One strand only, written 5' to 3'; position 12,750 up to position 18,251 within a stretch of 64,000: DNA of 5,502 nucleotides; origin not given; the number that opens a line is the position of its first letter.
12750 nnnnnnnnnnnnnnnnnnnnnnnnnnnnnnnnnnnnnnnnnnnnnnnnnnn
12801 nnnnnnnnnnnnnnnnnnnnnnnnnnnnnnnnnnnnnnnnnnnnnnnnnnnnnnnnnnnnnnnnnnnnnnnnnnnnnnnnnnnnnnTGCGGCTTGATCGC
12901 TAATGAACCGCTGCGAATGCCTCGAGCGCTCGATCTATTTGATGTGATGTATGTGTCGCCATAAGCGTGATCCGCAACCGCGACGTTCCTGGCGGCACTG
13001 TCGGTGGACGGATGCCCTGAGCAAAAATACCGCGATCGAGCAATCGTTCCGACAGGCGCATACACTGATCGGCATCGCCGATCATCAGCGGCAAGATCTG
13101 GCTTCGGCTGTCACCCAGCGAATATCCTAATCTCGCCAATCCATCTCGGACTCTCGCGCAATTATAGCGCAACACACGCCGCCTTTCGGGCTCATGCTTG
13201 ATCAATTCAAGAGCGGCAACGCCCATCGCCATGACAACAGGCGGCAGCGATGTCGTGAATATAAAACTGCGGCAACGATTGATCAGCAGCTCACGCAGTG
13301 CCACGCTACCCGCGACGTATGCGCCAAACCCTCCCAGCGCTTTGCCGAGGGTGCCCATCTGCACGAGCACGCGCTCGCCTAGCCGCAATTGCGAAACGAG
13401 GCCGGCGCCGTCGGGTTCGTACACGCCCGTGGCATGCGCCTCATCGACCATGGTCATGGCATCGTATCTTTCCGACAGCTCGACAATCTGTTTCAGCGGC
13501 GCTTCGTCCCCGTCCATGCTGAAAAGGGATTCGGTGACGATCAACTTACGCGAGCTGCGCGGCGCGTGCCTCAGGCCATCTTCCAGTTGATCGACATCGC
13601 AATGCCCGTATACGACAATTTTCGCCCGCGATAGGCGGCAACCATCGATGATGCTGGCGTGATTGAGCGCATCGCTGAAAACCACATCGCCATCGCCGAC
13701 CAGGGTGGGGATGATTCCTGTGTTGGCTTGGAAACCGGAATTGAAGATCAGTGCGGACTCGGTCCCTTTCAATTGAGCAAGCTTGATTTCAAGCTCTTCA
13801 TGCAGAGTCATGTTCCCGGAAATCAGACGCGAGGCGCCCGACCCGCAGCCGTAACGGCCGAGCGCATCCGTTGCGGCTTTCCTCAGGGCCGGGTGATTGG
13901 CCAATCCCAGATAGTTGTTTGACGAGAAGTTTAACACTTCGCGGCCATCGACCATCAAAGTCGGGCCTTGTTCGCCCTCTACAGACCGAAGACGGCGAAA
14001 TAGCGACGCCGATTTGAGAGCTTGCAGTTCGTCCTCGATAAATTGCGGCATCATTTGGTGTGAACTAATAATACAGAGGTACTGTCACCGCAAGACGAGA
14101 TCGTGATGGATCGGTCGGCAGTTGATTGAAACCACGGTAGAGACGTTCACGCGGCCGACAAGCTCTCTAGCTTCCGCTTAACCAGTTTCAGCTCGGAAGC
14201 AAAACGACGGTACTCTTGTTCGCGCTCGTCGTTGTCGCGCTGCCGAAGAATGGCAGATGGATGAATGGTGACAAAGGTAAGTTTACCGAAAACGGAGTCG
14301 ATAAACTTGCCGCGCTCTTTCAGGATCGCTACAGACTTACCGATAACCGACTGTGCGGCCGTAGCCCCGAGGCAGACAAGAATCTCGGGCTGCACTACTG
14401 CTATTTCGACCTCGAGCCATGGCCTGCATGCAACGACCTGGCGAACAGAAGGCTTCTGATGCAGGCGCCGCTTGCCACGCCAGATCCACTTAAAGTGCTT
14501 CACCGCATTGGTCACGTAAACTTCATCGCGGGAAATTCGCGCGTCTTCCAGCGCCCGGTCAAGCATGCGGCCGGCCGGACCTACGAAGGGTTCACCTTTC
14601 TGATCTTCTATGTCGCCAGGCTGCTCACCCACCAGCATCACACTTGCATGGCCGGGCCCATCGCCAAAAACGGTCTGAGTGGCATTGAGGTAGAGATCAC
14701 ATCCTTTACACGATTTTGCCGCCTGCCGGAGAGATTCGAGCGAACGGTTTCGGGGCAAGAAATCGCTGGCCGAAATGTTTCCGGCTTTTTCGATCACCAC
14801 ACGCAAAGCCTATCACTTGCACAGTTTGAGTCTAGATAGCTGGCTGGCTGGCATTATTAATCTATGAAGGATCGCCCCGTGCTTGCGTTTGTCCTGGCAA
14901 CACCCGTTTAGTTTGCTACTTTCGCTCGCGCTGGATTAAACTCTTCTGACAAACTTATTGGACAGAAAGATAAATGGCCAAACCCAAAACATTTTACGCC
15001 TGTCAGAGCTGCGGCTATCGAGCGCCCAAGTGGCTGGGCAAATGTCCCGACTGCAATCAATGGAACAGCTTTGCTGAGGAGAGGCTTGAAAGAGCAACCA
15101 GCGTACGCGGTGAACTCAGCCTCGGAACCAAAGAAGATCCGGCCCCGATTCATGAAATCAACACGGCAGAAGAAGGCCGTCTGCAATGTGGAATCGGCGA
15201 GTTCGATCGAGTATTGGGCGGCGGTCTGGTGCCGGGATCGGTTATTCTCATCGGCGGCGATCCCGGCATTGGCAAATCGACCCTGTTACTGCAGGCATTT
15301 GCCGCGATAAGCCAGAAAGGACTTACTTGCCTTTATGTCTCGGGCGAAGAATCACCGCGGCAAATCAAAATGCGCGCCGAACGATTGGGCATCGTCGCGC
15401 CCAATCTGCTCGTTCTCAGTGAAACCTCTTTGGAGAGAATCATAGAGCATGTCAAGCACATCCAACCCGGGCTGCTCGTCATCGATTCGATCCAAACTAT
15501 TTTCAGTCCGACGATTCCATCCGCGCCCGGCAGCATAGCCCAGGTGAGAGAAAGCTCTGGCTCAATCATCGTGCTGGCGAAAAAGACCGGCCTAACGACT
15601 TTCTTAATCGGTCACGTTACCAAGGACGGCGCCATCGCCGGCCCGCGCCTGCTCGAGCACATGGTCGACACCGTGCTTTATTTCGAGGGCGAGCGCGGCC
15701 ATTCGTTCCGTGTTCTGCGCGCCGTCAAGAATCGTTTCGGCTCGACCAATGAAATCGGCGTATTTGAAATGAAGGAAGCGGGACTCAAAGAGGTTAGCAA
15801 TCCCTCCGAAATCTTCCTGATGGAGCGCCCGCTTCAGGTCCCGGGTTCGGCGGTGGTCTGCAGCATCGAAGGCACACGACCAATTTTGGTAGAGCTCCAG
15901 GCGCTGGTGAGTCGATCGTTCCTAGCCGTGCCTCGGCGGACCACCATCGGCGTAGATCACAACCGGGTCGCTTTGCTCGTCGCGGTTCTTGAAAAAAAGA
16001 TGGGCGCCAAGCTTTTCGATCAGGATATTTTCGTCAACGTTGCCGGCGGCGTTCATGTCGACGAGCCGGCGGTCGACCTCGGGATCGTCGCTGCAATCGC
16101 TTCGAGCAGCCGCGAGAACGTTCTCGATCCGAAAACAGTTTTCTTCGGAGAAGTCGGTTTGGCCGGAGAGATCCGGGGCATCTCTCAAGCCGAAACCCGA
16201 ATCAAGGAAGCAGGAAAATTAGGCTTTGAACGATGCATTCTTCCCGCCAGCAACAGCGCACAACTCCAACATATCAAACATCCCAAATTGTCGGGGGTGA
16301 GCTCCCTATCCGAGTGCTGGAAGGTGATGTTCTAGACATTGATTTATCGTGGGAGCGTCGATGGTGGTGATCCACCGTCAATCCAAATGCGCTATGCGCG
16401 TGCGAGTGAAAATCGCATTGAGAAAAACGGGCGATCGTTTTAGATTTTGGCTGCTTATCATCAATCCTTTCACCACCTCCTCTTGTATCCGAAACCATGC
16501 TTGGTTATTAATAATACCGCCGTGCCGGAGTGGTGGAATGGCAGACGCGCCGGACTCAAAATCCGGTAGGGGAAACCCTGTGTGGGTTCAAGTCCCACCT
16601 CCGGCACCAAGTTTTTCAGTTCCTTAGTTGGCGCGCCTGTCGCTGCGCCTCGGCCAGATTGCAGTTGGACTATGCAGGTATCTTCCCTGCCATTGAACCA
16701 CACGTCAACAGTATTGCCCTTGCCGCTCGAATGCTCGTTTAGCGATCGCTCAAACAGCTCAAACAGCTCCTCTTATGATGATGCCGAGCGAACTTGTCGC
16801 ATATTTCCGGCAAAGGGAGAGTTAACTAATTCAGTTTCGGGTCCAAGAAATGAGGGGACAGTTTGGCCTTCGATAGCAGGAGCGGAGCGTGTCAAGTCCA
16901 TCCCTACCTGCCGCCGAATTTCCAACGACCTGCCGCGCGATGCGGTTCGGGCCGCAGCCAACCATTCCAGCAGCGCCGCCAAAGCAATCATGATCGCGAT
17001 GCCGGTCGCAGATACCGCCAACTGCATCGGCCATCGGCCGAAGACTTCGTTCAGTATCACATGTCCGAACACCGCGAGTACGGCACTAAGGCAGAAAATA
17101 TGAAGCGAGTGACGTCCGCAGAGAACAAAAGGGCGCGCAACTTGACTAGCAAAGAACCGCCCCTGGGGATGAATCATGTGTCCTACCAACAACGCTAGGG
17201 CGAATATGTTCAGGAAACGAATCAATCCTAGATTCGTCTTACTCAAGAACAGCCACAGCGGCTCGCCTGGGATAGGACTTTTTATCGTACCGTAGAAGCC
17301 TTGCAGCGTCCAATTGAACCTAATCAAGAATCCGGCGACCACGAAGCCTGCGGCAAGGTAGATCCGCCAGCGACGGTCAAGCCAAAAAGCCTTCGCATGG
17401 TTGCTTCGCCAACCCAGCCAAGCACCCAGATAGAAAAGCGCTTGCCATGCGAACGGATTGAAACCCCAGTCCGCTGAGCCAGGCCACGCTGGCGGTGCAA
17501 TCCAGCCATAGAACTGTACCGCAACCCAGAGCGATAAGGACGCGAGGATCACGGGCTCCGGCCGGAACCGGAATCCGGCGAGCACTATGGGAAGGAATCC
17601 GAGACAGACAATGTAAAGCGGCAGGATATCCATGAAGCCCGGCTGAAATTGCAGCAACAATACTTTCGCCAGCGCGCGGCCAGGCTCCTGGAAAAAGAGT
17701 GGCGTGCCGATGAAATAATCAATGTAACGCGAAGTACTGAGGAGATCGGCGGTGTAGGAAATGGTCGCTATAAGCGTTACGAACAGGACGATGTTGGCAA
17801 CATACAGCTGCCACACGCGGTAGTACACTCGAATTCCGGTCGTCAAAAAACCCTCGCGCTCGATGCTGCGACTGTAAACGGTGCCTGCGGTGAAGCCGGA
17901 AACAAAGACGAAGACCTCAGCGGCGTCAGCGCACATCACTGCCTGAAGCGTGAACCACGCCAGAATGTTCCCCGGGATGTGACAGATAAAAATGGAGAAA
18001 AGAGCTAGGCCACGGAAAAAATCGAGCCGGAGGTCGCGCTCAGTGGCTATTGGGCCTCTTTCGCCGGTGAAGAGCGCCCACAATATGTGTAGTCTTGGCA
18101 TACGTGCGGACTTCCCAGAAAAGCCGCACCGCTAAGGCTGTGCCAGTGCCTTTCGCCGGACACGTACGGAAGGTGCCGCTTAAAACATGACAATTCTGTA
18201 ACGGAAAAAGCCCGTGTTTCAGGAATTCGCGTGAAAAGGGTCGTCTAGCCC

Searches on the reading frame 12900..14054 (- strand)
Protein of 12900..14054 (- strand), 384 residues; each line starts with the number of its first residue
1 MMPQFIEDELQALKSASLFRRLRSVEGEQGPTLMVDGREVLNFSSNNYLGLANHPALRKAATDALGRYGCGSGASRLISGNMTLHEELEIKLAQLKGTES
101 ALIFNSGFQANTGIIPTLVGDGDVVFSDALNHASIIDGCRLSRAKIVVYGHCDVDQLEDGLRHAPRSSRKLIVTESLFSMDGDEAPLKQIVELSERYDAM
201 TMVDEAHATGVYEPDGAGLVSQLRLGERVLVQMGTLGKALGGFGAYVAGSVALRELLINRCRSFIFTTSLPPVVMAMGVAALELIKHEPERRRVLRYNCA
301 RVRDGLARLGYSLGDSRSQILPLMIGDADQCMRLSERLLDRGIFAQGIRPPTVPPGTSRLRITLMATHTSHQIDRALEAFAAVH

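Call 86: search_protein_families(library=pfam, proteins=[window:12900-14054:-], max_evalue=0.00001)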
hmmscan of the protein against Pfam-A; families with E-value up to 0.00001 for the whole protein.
window:12900-14054:- (384 aa): 2 families
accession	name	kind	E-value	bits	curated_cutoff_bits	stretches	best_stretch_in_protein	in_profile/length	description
PF00155.27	Aminotran_1_2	-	1.4e-63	215.7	19.7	1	39-380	2-361/361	Aminotransferase class I and II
PF01053.26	Cys_Met_Meta_PP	-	1.4e-08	34.2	27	1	81-253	51-213/381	Cys/Met metabolism PLP-dependent enzyme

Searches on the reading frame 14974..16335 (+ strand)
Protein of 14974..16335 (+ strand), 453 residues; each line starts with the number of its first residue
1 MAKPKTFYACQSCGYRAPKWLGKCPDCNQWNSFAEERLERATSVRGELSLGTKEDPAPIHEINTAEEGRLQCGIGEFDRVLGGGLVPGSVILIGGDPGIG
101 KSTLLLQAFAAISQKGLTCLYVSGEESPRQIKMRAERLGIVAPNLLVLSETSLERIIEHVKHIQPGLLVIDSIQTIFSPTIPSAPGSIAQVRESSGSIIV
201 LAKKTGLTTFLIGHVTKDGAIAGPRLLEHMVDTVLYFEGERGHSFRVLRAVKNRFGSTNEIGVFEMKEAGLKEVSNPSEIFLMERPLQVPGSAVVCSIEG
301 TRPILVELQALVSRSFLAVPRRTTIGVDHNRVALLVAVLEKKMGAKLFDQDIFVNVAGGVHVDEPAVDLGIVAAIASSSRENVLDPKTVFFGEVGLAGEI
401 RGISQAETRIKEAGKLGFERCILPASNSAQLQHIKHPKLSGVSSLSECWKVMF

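Call 86: search_protein_families(library=pfam, proteins=[window:14974-16335:+], max_evalue=0.00001)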
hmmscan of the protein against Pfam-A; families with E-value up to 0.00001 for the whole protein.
window:14974-16335:+ (453 aa): 4 families
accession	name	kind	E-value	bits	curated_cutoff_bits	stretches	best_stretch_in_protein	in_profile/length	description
PF06745.19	ATPase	-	2.2e-18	66.9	26.6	1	71-140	2-72/231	KaiC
PF13481.12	AAA_25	-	1.9e-14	54.2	27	1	68-220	13-195/195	AAA domain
PF18073.7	Zn_ribbon_LapB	-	1.1e-11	44.6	25.7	1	8-35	1-28/28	Rubredoxin metal binding domain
PF13541.12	ChlI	-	4.1e-09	36.8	27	1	341-427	34-121/121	Subunit ChlI of Mg-chelatase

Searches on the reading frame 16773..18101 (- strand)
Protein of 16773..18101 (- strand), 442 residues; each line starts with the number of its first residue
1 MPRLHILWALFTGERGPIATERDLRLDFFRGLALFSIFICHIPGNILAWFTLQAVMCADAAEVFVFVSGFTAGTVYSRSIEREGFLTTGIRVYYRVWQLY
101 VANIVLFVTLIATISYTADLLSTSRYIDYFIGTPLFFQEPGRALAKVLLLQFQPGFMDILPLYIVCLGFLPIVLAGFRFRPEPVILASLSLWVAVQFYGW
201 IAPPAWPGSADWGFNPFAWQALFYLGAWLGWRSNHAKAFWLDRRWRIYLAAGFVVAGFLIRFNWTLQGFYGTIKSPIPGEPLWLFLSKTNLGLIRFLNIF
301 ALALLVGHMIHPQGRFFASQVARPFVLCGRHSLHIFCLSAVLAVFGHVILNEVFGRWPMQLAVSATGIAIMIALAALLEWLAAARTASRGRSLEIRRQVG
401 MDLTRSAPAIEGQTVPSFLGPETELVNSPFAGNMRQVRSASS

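Call 86: search_protein_families(library=pfam, proteins=[window:16773-18101:-], max_evalue=0.00001)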
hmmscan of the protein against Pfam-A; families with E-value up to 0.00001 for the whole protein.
window:16773-18101:- (442 aa): 2 families
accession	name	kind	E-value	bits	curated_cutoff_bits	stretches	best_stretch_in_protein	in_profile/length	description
PF10129.15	OpgC_C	-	4e-102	342.2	21.4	1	22-381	1-356/358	OpgC protein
PF01757.29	Acyl_transf_3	-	9.1e-06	25.4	31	0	25-375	3-325/326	Acyltransferase domain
